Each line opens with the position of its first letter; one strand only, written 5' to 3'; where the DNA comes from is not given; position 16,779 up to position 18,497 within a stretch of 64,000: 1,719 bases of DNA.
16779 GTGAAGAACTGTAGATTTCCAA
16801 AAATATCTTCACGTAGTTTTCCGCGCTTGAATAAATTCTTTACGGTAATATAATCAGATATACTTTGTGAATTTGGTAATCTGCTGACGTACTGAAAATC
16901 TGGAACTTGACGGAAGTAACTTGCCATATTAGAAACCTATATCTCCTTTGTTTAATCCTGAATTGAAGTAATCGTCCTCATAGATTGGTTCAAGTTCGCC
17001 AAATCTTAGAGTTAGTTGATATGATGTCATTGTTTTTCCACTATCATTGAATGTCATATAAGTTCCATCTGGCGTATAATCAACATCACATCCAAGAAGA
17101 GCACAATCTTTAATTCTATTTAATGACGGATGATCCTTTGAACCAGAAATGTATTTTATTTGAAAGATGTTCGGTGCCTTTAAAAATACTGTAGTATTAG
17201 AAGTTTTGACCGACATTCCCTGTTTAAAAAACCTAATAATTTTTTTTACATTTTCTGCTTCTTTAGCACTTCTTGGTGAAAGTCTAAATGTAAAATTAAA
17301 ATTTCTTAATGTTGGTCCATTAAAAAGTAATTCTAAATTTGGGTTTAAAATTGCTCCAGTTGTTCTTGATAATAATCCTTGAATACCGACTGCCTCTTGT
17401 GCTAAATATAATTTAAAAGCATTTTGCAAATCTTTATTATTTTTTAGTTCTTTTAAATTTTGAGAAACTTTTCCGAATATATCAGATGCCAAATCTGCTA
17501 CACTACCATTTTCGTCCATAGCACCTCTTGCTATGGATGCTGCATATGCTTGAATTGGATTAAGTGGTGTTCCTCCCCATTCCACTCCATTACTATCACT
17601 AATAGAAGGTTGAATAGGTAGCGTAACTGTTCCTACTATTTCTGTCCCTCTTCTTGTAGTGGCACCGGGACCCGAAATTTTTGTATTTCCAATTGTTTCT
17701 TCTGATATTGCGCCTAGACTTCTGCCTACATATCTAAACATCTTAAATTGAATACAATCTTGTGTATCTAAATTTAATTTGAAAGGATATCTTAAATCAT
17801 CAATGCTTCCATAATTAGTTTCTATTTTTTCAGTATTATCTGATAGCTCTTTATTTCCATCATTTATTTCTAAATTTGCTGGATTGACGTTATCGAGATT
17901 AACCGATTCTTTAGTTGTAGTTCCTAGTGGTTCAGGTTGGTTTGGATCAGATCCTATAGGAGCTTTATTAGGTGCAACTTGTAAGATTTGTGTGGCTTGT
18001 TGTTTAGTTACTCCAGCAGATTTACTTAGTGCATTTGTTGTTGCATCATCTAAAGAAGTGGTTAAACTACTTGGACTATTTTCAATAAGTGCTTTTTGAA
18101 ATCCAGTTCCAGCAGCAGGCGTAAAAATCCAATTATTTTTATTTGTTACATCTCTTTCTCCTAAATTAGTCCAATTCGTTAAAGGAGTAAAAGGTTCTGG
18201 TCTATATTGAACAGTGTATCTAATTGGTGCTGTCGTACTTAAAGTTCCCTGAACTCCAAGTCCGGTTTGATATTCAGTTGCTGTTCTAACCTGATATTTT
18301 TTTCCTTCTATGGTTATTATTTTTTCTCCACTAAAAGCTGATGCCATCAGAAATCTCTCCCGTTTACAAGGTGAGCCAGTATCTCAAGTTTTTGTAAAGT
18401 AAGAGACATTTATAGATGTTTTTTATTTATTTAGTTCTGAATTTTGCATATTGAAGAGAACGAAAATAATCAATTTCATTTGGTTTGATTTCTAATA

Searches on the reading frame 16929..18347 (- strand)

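Call 15: search_protein_families(library=phrogs, proteins=[window:16929-18347:-], max_evalue=0.001)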
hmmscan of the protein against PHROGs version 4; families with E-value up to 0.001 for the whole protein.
window:16929-18347:- (472 aa): 1 family
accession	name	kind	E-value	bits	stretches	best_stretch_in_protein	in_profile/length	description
phrog_230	-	tail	7.7e-66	224.5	1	84-466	187-588/628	baseplate tail tube cap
